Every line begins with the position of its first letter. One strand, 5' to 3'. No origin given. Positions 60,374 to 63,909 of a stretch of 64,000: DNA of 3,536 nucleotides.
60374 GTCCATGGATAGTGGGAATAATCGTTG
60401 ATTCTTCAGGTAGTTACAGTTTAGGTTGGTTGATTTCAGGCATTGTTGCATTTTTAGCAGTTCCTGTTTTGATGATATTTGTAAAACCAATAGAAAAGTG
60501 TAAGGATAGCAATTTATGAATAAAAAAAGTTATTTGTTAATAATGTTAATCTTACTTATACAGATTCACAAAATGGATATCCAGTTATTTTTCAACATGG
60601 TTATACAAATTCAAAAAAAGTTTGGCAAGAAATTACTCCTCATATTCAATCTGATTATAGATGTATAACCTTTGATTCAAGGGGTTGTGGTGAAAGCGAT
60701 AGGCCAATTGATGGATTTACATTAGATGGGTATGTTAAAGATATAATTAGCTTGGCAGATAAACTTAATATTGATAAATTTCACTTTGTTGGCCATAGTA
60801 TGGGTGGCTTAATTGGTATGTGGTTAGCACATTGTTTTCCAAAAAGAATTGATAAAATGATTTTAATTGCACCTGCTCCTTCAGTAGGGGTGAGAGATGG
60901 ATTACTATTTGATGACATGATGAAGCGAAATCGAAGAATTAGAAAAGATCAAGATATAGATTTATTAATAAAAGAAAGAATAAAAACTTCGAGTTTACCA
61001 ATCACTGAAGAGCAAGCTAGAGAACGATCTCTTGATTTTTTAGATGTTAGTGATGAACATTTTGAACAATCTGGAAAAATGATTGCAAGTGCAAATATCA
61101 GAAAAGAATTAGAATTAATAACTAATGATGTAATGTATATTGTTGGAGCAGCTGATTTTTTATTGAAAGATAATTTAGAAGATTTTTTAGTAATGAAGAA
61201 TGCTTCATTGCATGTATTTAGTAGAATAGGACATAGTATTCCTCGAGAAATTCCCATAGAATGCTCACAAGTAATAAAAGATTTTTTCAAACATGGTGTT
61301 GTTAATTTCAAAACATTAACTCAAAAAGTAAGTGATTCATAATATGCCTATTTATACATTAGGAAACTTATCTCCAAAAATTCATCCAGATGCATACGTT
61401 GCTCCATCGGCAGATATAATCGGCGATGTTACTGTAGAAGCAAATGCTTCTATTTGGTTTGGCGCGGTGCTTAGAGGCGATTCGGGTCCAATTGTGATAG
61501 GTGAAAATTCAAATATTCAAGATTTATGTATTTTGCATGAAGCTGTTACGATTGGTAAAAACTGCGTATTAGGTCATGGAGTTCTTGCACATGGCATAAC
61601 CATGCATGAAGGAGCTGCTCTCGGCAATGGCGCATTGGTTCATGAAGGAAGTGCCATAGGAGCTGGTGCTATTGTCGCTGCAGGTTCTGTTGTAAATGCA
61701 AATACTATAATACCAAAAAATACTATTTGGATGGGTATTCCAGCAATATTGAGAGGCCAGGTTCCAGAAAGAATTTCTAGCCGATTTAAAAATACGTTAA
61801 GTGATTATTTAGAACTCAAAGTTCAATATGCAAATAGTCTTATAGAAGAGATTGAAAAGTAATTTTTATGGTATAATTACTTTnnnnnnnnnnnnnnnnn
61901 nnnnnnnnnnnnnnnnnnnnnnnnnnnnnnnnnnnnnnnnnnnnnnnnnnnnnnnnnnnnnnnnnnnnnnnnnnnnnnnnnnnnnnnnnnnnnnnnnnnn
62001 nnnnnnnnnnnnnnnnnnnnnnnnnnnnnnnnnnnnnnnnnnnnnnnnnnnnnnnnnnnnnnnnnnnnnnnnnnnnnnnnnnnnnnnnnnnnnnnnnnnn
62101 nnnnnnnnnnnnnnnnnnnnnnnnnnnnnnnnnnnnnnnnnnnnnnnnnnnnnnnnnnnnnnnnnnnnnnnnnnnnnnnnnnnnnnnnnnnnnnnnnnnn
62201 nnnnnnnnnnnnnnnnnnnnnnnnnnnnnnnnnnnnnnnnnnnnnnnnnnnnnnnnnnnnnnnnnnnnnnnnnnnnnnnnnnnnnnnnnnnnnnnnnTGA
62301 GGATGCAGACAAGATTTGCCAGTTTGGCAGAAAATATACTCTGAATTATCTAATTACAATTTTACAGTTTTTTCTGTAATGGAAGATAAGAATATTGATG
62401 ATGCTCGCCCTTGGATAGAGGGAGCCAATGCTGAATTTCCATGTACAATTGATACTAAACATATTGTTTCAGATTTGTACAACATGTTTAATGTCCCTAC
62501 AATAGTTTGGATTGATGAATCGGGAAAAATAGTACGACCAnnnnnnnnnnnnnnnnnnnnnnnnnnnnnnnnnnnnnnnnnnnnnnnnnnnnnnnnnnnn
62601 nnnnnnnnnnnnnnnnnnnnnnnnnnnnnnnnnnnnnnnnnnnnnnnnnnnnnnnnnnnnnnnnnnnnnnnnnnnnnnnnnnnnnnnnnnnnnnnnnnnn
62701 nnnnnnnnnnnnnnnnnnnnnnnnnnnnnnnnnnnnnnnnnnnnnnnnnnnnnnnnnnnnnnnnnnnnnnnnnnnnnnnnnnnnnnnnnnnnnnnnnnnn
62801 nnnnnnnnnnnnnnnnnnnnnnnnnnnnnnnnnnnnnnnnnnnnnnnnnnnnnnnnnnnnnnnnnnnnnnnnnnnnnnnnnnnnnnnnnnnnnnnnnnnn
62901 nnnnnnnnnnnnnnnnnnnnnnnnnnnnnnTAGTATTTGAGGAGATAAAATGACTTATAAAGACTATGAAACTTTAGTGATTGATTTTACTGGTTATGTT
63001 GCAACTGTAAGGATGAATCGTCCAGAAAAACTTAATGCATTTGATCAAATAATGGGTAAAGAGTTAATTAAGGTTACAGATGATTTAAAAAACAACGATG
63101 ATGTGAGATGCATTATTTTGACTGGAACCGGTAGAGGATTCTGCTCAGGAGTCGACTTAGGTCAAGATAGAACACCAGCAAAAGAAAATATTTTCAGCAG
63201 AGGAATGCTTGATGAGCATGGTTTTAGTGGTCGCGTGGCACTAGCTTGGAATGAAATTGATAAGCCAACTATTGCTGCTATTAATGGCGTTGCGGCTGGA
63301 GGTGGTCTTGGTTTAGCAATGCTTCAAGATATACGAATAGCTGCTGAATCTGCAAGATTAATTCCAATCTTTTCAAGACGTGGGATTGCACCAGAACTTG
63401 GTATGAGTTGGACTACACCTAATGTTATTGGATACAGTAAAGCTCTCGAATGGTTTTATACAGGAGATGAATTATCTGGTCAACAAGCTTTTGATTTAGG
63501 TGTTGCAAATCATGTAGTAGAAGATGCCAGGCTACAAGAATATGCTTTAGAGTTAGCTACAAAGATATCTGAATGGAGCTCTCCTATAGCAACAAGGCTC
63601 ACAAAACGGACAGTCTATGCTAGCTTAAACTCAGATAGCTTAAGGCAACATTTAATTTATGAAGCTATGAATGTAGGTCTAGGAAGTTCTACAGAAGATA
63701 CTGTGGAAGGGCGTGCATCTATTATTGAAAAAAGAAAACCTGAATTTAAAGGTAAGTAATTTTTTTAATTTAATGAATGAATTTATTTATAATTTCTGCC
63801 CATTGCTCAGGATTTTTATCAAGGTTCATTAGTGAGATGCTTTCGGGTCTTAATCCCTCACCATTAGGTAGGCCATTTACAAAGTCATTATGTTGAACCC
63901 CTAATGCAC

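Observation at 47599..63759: A 16-gene divergent operon pair encodes an uncharacterised CoA-thioester / flavin-monooxygenase catabolic pathway with no regulator gene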

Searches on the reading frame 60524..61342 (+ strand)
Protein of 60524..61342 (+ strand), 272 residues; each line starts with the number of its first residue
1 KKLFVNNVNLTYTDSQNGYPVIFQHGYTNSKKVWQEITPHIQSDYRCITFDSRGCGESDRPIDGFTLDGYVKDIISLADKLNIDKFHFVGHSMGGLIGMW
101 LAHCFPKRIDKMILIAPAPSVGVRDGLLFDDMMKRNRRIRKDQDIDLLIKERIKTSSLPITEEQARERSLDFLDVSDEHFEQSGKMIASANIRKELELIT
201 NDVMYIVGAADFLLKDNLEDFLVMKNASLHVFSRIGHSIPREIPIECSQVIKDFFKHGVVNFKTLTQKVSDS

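Call 10: search_protein_families(library=pfam, proteins=[window:60524-61342:+], max_evalue=0.01)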
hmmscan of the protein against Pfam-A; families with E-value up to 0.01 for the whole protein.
window:60524-61342:+ (272 aa): 7 families
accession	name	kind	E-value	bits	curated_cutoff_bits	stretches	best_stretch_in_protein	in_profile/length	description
PF00561.26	Abhydrolase_1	-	6.8e-29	101.7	25.8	1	19-120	1-106/245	alpha/beta hydrolase fold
PF12697.13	Abhydrolase_6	-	3.8e-14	54.3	26.3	1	25-143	5-115/217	Alpha/beta hydrolase family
PF12146.15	Hydrolase_4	-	2.7e-12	47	27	1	21-166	7-156/239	Serine aminopeptidase, S33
PF06028.17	DUF915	-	2e-05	24.5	22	1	74-97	92-116/255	Alpha/beta hydrolase of unknown function (DUF915)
PF05728.18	UPF0227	-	5.8e-05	23.5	21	1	76-183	51-151/187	Uncharacterised protein family (UPF0227)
PF07819.20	PGAP1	-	0.00014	22.2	24.3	1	17-120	3-129/233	PGAP1-like alpha/beta domain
PF00975.26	Thioesterase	-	0.0033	18.1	26.4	0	85-103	67-85/226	Thioesterase domain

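Call 80: search_protein_families(library=ncbifam, proteins=[window:60524-61342:+], max_evalue=1e-10)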
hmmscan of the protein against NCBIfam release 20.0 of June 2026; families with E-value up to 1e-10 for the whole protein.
window:60524-61342:+ (272 aa): 15 families
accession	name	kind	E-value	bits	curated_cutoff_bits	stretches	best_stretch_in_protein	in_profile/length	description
NF051488.1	bifunc_PcaDC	exception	1.2e-29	103.6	390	1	16-257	10-252/375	bifunctional 3-oxoadipate enol-lactonase/4-carboxymuconolactone decarboxylase PcaDC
TIGR02427.1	protocat_pcaD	equivalog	9.5e-25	87.4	255.85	1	20-256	15-251/251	3-oxoadipate enol-lactonase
NF011457.0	PRK14875.1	equivalog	1.1e-21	77.3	307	1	8-256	120-370/372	acetoin dehydrogenase dihydrolipoyllysine-residue acetyltransferase subunit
NF050089.1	i_nPHAscl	equivalog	1.9e-21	76.4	300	1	6-123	5-123/288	intracellular short-chain-length polyhydroxyalkanoate depolymerase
TIGR03695.1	menH_SHCHC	equivalog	4.5e-19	68.9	208.55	1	20-145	4-124/252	2-succinyl-6-hydroxy-2,4-cyclohexadiene-1-carboxylate synthase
TIGR03343.1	biphenyl_bphD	equivalog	9.5e-19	67.7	462.15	1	6-256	18-281/282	2-hydroxy-6-oxo-6-phenylhexa-2,4-dienoate hydrolase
TIGR03611.1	RutD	equivalog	1.1e-18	67.5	238.5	1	13-116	8-112/258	pyrimidine utilization protein D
NF002938.0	PRK03592.1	equivalog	2.1e-18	66.7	241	1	3-117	15-129/298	haloalkane dehalogenase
NF004514.1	PRK05855.1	equivalog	4.9e-17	61.7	455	1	15-103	19-109/578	SDR family oxidoreductase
NF051487.1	bifunc_PcaCD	exception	5.9e-17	61.8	430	1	15-256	169-412/413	bifunctional 4-carboxymuconolactone decarboxylase/3-oxoadipate enol-lactonase PcaCD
NF045632.1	hydroxlase_HsaD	equivalog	1.6e-16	60.1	400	1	10-118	26-138/290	4,5:9,10-diseco-3-hydroxy-5,9,17-trioxoandrosta-1(10),2-diene-4-oate hydrolase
NF007954.0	PRK10673.1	equivalog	1.4e-14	54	399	1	13-119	11-116/255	esterase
TIGR01250.1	pro_imino_pep_2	subfamily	2.8e-12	46.8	167.65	1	5-116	9-128/288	proline iminopeptidase-family hydrolase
TIGR01738.1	bioH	equivalog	2.2e-11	43.9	206.95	0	21-218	7-206/245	pimeloyl-ACP methyl ester esterase BioH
NF002873.0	PRK03204.1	equivalog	3.2e-11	43.1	466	1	10-113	26-130/286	haloalkane dehalogenase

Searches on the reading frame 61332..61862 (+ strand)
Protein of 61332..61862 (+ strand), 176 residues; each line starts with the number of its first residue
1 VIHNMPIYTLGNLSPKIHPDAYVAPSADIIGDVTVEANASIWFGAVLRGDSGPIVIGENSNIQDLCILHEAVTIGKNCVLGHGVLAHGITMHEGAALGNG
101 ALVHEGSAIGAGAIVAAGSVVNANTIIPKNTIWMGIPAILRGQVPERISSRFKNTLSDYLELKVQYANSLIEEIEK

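Call 10: search_protein_families(library=pfam, proteins=[window:61332-61862:+], max_evalue=0.01)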
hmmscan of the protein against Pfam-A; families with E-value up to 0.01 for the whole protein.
window:61332-61862:+ (176 aa): 5 families
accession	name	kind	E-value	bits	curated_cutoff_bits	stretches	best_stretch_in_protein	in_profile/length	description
PF00132.30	Hexapep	-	2.8e-19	68.3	27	3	54-84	2-32/36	Bacterial transferase hexapeptide (six repeats)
PF25084.1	LbH_EIF2B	-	2.3e-13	50.5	54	2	54-113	45-103/105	EIF2B subunit epsilon LbH domain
PF14602.12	Hexapep_2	-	0.00024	21.2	27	1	72-102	2-31/34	Hexapeptide repeat of succinyl-transferase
PF21711.3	DCTN5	-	0.0028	17.8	40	0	117-149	130-162/182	Dynactin subunit 5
PF24894.1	Hexapep_GlmU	-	0.0052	17.3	23.3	0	56-99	43-85/104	GlmU-like, C-terminal hexapeptide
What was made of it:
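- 61344..61862 (+): Gamma-carbonic-anhydrase-like hexapeptide protein (172 aa), PaaY/CaiE-like. Pfam Hexapep (call 10).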

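Call 80: search_protein_families(library=ncbifam, proteins=[window:61344-61862:+], max_evalue=1e-10)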
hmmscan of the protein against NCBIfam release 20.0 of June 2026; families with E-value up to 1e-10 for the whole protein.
window:61344-61862:+ (172 aa): 8 families
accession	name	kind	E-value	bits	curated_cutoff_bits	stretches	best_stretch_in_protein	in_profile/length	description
NF050158.1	CarbAnhydGPos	equivalog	3.9e-36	124.3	250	1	3-162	2-165/172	gamma carbonic anhydrase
TIGR02287.1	PaaY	equivalog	8e-29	100.7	319.6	1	3-163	1-165/192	phenylacetic acid degradation protein PaaY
NF010150.1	PRK13627.1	equivalog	1.4e-27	96.8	305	1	1-168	1-172/196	carnitine operon protein CaiE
NF053794.1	beta_CO2some_M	equivalog_domain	1.4e-13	50.8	550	1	10-130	19-136/320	beta-carboxysome scaffolding protein CcmM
TIGR03532.1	DapD_Ac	equivalog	9.1e-13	48.4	231.75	1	14-146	84-220/231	2,3,4,5-tetrahydropyridine-2,6-dicarboxylate N-acetyltransferase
NF040597.1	carb_anhyd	equivalog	2.6e-12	46.8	380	1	10-115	60-172/248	carbonic anhydrase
TIGR03570.1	NeuD_NnaD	subfamily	7.8e-12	45.2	160.8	1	17-134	88-201/202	NeuD/PglB/VioB family sugar acetyltransferase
NF002060.0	PRK00892.1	subfamily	2e-11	43.6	207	0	10-83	101-177/345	UDP-3-O-(3-hydroxymyristoyl)glucosamine N-acyltransferase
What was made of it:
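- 61344..61862 (+): Gamma-CA 124 bits against 250, PaaY 101 against 320, CaiE 97 against 305 (call 80).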

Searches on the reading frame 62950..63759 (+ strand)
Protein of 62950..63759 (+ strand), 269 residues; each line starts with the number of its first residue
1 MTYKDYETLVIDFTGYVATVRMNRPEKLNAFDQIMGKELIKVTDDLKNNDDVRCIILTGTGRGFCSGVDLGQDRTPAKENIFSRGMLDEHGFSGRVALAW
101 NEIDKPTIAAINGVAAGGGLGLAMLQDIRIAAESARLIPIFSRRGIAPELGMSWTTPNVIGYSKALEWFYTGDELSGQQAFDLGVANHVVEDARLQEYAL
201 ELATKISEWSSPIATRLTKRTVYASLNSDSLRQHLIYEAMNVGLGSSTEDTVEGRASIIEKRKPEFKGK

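Call 10: search_protein_families(library=pfam, proteins=[window:62950-63759:+], max_evalue=0.01)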
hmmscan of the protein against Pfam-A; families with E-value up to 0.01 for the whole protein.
window:62950-63759:+ (269 aa): 2 families
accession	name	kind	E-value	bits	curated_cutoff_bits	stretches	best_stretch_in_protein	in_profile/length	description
PF00378.25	ECH_1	-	2.4e-49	168.4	27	1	16-268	5-250/251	Enoyl-CoA hydratase/isomerase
PF16113.10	ECH_2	-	8.6e-30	104.8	27.2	1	18-204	2-186/335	Enoyl-CoA hydratase/isomerase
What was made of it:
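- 62950..63759 (+): ECH_c, a crotonase (269 aa) lacking both catalytic glutamates; PaaG-like. Last gene of the plus operon. Pfam ECH_1 (call 10).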

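Call 80: search_protein_families(library=ncbifam, proteins=[window:62950-63759:+], max_evalue=1e-10)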
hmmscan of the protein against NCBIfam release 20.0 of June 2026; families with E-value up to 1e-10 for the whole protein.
window:62950-63759:+ (269 aa): 64 families (the best 25 are shown)
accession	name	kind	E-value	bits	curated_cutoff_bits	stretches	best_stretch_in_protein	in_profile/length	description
NF006109.0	PRK08260.1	subfamily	3.3e-60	203.8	320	1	5-268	2-277/296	enoyl-CoA hydratase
NF004857.0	PRK06210.1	equivalog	5.2e-54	183.5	341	1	5-268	6-274/275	enoyl-CoA hydratase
TIGR02280.1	PaaB1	equivalog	1.5e-50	172.1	345.15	1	11-269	3-256/256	2-(1,2-epoxy-1,2-dihydrophenyl)acetyl-CoA isomerase PaaG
NF006699.0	PRK09245.1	subfamily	5.9e-49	166.7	354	1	8-268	4-265/266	crotonase/enoyl-CoA hydratase family protein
NF051848.1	EnCoAHydtEchA19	equivalog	9.4e-49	166.3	400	1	11-269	4-258/258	enoyl-CoA hydratase EchA19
NF004635.0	PRK05981.1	equivalog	5.9e-48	163.7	351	1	5-269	2-266/266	enoyl-CoA hydratase/isomerase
NF004475.0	PRK05809.1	subfamily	6.7e-46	156.9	394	1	5-269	2-260/260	short-chain-enoyl-CoA hydratase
NF004840.0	PRK06190.1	equivalog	1e-45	156.4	253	1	7-261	4-253/260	enoyl-CoA hydratase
NF005699.0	PRK07509.1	equivalog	1.1e-45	156.4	249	1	7-267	4-262/267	crotonase/enoyl-CoA hydratase family protein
NF005802.0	PRK07657.1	equivalog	9e-44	149.9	363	1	15-269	12-260/260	enoyl-CoA hydratase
NF006107.0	PRK08258.1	equivalog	1.2e-42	146.1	330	1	7-269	17-277/277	enoyl-CoA hydratase family protein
NF004519.0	PRK05864.1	equivalog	4.6e-41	141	337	1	15-267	18-273/276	enoyl-CoA hydratase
NF004781.0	PRK06127.1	subfamily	1.4e-40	139.6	291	1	6-269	10-269/269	enoyl-CoA hydratase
NF005073.0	PRK06495.1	subfamily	1.4e-40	139.2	296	1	7-269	4-257/257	enoyl-CoA hydratase/isomerase family protein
NF006007.0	PRK08138.1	subfamily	1.5e-40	139.2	355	1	15-269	16-261/261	enoyl-CoA hydratase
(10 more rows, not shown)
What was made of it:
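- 62950..63759 (+): PaaG 172 bits against a 345 cutoff (call 80).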
